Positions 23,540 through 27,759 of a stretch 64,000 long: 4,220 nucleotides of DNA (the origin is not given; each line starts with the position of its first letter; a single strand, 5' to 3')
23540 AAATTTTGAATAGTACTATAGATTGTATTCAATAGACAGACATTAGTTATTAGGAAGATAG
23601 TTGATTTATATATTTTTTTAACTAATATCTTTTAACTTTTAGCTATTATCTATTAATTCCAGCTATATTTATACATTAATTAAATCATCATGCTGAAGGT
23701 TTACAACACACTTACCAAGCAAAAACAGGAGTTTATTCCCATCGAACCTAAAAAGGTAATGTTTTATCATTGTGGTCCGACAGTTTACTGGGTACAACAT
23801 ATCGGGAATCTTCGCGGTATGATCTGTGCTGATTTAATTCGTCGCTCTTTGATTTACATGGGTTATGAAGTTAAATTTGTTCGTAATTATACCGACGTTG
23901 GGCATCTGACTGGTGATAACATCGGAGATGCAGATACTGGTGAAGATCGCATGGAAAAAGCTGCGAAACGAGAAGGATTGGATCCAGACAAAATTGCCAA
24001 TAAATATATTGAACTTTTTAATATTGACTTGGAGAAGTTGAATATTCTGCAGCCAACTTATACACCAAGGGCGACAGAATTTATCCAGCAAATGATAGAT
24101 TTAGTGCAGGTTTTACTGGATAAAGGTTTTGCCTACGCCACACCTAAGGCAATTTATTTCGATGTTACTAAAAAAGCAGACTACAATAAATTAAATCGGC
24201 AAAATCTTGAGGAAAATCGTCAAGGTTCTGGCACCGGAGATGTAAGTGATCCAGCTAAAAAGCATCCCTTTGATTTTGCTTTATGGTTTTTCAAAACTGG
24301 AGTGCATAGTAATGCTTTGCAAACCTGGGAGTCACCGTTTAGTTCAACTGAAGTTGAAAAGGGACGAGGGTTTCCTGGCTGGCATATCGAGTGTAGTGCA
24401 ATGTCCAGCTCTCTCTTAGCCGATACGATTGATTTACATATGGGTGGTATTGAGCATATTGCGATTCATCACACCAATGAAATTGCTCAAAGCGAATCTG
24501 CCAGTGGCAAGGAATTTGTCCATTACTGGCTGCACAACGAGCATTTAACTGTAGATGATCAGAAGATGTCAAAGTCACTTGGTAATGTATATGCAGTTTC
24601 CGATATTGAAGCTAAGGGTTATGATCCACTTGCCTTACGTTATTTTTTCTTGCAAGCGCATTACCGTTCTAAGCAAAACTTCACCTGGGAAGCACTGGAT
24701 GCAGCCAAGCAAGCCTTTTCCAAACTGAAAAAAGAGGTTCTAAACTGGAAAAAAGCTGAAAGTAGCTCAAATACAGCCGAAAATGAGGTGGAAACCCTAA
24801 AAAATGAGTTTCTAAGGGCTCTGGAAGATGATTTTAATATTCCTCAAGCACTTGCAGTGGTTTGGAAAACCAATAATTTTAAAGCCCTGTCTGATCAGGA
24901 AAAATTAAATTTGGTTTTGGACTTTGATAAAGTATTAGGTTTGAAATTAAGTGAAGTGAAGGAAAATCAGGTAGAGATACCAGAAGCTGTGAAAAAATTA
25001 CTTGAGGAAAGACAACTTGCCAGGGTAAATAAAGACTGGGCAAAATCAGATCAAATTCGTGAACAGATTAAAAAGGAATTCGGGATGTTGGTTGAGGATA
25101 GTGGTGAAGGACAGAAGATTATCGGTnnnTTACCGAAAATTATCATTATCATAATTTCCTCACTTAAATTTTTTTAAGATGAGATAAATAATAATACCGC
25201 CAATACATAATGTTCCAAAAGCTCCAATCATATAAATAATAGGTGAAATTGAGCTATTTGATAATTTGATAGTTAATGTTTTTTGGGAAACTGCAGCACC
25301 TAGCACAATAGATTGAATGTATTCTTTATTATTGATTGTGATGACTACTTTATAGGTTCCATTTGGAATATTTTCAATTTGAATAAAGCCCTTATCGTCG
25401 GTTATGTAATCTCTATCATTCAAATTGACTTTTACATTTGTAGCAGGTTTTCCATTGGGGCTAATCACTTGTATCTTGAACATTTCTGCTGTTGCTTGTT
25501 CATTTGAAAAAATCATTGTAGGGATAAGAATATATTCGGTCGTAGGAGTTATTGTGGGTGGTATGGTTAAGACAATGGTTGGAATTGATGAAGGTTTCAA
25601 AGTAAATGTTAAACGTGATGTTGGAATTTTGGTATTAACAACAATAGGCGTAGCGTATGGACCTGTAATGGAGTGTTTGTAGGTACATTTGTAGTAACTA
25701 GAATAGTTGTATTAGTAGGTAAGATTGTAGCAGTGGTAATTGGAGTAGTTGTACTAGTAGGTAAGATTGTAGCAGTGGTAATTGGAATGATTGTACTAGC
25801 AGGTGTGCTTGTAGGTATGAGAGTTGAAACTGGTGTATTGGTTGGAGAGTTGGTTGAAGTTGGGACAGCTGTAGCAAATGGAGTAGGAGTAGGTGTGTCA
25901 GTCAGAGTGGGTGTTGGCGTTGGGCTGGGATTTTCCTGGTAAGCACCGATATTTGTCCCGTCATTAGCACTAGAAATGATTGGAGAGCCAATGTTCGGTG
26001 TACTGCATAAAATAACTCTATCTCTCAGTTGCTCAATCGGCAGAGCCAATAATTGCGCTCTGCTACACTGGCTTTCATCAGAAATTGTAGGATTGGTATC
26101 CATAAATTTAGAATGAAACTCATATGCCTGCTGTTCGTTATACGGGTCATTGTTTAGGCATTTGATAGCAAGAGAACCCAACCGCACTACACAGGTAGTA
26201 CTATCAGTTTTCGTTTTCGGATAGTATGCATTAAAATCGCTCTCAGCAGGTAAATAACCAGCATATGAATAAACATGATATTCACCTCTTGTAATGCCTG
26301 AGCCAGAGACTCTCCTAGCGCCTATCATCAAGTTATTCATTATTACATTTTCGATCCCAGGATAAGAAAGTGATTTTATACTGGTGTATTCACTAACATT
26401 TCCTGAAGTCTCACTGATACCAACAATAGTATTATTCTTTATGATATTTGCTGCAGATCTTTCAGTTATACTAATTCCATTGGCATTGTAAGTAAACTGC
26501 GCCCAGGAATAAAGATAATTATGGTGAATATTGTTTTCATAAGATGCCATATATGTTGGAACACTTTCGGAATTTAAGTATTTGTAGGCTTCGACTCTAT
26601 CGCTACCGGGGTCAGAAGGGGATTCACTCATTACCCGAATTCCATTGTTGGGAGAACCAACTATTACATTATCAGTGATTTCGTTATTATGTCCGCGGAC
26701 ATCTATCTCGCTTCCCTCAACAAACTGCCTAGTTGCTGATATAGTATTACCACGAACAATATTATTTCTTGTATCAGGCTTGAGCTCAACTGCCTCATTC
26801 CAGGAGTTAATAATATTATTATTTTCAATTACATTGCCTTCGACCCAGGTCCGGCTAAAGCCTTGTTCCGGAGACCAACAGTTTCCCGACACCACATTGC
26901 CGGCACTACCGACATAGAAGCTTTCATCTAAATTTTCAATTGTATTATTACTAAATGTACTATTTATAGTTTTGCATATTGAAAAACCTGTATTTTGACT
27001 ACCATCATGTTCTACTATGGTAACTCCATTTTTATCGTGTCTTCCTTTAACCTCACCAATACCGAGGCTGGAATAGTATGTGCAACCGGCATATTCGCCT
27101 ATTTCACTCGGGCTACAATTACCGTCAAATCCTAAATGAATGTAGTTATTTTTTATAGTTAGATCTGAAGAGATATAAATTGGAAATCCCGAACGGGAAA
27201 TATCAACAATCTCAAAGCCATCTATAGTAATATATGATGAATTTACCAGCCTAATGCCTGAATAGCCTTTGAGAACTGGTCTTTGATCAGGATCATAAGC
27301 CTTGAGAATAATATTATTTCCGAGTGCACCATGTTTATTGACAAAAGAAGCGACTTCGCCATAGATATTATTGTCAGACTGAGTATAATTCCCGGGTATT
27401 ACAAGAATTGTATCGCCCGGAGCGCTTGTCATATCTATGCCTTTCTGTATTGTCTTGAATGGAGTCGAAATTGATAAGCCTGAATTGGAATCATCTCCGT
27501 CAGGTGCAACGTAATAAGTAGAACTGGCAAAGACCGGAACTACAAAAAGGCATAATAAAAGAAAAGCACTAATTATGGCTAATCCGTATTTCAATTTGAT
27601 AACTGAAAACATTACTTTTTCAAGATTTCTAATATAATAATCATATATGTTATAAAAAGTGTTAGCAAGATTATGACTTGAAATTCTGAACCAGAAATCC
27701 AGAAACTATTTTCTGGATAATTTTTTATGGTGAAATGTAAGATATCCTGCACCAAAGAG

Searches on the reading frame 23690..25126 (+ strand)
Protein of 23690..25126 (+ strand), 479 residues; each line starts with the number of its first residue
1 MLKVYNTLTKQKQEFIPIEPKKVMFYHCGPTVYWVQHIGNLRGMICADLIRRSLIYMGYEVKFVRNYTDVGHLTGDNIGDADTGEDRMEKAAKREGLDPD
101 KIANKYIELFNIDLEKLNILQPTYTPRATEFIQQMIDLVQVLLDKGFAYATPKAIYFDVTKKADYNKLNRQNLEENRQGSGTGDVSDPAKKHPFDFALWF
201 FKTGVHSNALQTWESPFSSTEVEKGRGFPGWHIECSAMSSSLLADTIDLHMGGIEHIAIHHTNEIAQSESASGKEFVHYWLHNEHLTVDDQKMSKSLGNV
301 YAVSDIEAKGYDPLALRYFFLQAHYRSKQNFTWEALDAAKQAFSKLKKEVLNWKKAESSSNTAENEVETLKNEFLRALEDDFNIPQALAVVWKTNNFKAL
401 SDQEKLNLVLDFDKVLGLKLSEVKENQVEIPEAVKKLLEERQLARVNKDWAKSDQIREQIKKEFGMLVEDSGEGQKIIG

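Call 55: find_related_loci(query=window:23690-25126:+, collection=genome_contigs, flank=9000)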
Query window:23690-25126:+ (479 aa) in genome_contigs; peptide patterns used: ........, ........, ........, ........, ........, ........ (x = any residue, [..] = any of these).
215 stretches matched a pattern; 183 encode a relative of the query (tblastn E <= 1e-3); the best 80 are kept; 80 distinct loci.
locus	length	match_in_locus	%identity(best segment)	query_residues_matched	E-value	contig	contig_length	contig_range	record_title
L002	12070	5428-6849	60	1-477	0e+0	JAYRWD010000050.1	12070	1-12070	MAG: Candidatus Dojkabacteria bacterium isolate NJ_NJASGE3bin.36 k141_1341355, whole genome shotgun sequence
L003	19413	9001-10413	59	1-478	0e+0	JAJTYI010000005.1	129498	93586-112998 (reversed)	MAG: bacterium isolate DTUPAT2 5-Genome5, whole genome shotgun sequence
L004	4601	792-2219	59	1-477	0e+0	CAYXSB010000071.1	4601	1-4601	MAG TPA_asm: uncultured Candidatus Saccharibacteria bacterium isolate SRP200132_co1_350 genome assembly, contig: NODE_37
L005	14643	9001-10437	60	1-477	0e+0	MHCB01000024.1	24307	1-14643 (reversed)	MAG: Candidatus Blackburnbacteria bacterium RIFCSPHIGHO2_12_FULL_44_25 rifcsphigho2_12_scaffold_3444, whole genome shotg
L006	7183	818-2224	60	1-474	0e+0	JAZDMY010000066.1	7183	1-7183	MAG: bacterium isolate MEGAHIT-group-0.684 k141_13260308, whole genome shotgun sequence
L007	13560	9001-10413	61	1-479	0e+0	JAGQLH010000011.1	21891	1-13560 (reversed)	MAG: Candidatus Dojkabacteria bacterium isolate HKST-UBA11 NODE_11_length_21891_cov_3.334602, whole genome shotgun seque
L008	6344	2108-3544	59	1-477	0e+0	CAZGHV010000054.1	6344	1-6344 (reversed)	MAG TPA_asm: uncultured Candidatus Saccharibacteria bacterium isolate binchicken_co58_79 genome assembly, contig: NODE_9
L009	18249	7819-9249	58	2-477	0e+0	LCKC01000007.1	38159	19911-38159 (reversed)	MAG: Parcubacteria group bacterium GW2011_GWB1_45_10 UW89_C0007, whole genome shotgun sequence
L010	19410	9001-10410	60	1-478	0e+0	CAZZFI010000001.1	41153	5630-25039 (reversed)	MAG TPA_asm: uncultured Candidatus Saccharibacteria bacterium isolate SRP193661_co1_149 genome assembly, contig: NODE_10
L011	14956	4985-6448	57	1-478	0e+0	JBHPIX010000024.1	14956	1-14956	Patescibacteria group bacterium isolate SAG AM-312-K06 AM-312-K06_NODE_24, whole genome shotgun sequence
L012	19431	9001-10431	58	2-477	0e+0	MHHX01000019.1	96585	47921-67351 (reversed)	MAG: Candidatus Brennerbacteria bacterium RIFOXYC1_FULL_41_11 rifoxyc1_full_scaffold_78, whole genome shotgun sequence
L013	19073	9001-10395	59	1-477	0e+0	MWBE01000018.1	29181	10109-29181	MAG: Parcubacteria group bacterium ADurb.Bin326 BWY53_contig000018, whole genome shotgun sequence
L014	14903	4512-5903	57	2-478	0e+0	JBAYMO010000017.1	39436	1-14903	MAG: Candidatus Buchananbacteria bacterium isolate SO_2016_LW1_41 scaffold00770_LW64-88_2016, whole genome shotgun seque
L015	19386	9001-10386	58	6-477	0e+0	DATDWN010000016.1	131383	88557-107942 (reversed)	MAG TPA_asm: Candidatus Paceibacterota bacterium isolate SMAG_U8111 k141_1547774, whole genome shotgun sequence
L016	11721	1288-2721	56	1-477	0e+0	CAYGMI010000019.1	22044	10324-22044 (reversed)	MAG TPA_asm: uncultured Candidatus Saccharibacteria bacterium isolate ERP116193_co2_98 genome assembly, contig: NODE_581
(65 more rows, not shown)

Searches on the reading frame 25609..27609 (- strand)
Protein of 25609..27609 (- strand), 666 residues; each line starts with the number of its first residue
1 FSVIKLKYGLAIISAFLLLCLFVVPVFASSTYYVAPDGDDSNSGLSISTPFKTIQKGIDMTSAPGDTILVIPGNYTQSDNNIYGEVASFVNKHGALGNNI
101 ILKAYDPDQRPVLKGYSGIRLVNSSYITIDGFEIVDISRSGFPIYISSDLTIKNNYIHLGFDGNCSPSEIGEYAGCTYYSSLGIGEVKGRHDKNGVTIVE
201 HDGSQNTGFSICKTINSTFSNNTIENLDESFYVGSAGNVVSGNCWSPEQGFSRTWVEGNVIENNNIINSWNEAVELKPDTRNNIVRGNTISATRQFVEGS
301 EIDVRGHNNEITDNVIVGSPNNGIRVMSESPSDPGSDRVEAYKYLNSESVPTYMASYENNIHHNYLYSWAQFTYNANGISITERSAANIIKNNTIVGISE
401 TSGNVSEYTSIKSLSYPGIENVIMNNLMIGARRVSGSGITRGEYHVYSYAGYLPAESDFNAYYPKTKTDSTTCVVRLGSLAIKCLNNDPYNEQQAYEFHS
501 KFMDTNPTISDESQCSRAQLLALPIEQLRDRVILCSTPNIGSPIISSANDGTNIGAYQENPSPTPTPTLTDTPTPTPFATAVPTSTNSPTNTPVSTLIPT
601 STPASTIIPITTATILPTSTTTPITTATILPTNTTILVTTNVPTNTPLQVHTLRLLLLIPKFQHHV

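Call 54: search_protein_families(library=pfam, proteins=[window:25609-27609:-], max_evalue=0.0001)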
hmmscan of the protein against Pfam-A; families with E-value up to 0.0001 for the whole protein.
window:25609-27609:- (666 aa): 3 families
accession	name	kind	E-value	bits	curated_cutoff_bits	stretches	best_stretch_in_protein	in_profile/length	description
PF13229.12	Beta_helix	-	2.3e-15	57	25.9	1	202-330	17-148/158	Right handed beta helix region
PF05048.19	NosD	-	2.4e-07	30.9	23.6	0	206-395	38-202/212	Periplasmic copper-binding protein (NosD)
PF22842.2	Pel9A-like_beta_helix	-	8.5e-05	22.1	25.2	1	23-82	2-59/370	Pel9A-like, right handed beta helix region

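Call 78: search_protein_families(library=ncbifam, proteins=[window:25609-27609:-], max_evalue=0.1)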
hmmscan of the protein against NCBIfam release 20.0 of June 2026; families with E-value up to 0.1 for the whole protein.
window:25609-27609:- (666 aa): 1 family
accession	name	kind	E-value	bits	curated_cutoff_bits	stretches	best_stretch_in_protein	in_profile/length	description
TIGR03804.1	para_beta_helix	repeat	5.3e-05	22.8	19.45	2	258-292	9-41/44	parallel beta-helix repeat protein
